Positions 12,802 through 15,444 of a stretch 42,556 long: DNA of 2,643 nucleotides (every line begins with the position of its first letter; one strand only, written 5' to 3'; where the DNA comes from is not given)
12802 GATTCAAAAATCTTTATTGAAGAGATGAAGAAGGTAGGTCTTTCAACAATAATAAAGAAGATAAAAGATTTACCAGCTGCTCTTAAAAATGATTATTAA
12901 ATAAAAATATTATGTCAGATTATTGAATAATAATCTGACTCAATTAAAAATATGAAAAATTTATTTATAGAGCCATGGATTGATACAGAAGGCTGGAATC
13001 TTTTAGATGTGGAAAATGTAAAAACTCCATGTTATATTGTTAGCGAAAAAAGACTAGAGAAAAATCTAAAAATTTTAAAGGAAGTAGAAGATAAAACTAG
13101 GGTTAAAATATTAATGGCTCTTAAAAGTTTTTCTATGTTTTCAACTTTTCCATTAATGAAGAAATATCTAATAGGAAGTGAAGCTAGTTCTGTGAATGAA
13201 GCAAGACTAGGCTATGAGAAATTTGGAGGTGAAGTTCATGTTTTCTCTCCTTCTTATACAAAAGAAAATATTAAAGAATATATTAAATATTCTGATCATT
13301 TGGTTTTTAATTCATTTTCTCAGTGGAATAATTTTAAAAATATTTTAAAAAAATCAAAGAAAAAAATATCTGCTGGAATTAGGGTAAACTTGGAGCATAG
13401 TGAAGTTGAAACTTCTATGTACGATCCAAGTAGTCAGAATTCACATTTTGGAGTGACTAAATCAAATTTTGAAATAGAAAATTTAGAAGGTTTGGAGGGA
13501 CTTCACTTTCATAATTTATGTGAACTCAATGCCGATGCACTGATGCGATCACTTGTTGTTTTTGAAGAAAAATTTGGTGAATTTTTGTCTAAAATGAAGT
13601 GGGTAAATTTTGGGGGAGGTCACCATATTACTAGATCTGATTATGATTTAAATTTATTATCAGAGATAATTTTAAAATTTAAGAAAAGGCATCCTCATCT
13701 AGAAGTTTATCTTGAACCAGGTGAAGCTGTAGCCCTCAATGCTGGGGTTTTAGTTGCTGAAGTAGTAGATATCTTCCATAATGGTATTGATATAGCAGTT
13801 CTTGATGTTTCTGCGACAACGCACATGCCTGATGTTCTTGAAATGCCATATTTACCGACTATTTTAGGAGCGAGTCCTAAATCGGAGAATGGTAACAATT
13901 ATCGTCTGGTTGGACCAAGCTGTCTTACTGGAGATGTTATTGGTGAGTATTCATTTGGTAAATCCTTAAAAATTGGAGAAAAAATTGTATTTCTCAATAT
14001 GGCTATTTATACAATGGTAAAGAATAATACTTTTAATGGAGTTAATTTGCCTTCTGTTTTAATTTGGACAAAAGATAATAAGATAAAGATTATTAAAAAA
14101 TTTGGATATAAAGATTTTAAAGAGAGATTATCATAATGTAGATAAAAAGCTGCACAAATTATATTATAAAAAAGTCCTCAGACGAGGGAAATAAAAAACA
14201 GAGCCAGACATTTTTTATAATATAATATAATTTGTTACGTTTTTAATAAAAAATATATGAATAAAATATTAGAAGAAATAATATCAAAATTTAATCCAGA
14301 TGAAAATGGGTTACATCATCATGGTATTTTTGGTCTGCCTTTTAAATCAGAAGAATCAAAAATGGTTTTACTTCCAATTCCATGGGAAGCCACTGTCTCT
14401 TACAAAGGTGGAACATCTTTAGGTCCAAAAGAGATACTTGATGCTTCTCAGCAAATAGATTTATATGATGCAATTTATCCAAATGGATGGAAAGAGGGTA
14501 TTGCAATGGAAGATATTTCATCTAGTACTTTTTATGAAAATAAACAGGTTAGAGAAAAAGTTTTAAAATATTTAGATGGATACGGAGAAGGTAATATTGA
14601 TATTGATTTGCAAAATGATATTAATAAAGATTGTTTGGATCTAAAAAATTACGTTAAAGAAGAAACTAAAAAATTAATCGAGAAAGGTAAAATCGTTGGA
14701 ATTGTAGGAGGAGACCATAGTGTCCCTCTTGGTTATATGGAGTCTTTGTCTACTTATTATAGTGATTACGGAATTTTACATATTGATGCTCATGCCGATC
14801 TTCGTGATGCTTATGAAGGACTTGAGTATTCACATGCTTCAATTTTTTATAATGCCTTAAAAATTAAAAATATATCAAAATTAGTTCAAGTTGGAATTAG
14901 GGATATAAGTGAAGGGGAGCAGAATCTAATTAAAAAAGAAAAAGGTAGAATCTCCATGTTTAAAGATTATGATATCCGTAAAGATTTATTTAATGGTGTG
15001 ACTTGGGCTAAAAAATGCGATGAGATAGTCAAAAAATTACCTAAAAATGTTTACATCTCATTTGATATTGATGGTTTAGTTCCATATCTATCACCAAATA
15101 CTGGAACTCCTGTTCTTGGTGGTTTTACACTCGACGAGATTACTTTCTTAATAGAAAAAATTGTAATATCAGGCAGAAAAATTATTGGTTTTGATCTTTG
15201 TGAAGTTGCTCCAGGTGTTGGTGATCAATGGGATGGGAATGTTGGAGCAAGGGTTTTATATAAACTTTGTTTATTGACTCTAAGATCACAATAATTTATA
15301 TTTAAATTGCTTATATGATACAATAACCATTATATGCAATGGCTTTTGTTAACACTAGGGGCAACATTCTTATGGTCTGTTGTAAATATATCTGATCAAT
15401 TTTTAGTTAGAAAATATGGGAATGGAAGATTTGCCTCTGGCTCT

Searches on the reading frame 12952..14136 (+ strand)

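Call 15: search_protein_families(library=pfam, proteins=[window:12952-14136:+])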
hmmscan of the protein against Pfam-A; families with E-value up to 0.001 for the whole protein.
window:12952-14136:+ (394 aa): 2 families
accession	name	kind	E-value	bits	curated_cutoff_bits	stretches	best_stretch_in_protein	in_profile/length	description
PF00278.28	Orn_DAP_Arg_deC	-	2.1e-12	47.6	23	1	126-350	5-94/95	Pyridoxal-dependent decarboxylase, C-terminal sheet domain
PF02784.22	Orn_Arg_deC_N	-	1.2e-05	25.2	23.4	1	46-260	16-245/247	Pyridoxal-dependent decarboxylase, pyridoxal binding domain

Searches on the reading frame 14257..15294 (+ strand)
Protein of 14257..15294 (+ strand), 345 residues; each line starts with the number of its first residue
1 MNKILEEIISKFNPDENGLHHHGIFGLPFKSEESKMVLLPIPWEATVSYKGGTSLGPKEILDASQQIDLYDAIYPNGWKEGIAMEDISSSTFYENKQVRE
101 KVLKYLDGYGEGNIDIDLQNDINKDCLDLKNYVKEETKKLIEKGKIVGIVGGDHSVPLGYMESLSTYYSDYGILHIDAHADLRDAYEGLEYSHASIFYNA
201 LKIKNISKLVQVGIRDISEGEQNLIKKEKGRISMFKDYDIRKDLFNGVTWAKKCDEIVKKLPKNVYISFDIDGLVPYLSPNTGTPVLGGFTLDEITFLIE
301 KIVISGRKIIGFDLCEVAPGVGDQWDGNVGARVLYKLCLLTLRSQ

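Call 15: search_protein_families(library=pfam, proteins=[window:14257-15294:+])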
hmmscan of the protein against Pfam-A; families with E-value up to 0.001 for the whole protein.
window:14257-15294:+ (345 aa): 1 family
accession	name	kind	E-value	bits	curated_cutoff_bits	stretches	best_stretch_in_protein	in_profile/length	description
PF00491.26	Arginase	-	5.9e-52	177.3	22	1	35-336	2-276/280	Arginase family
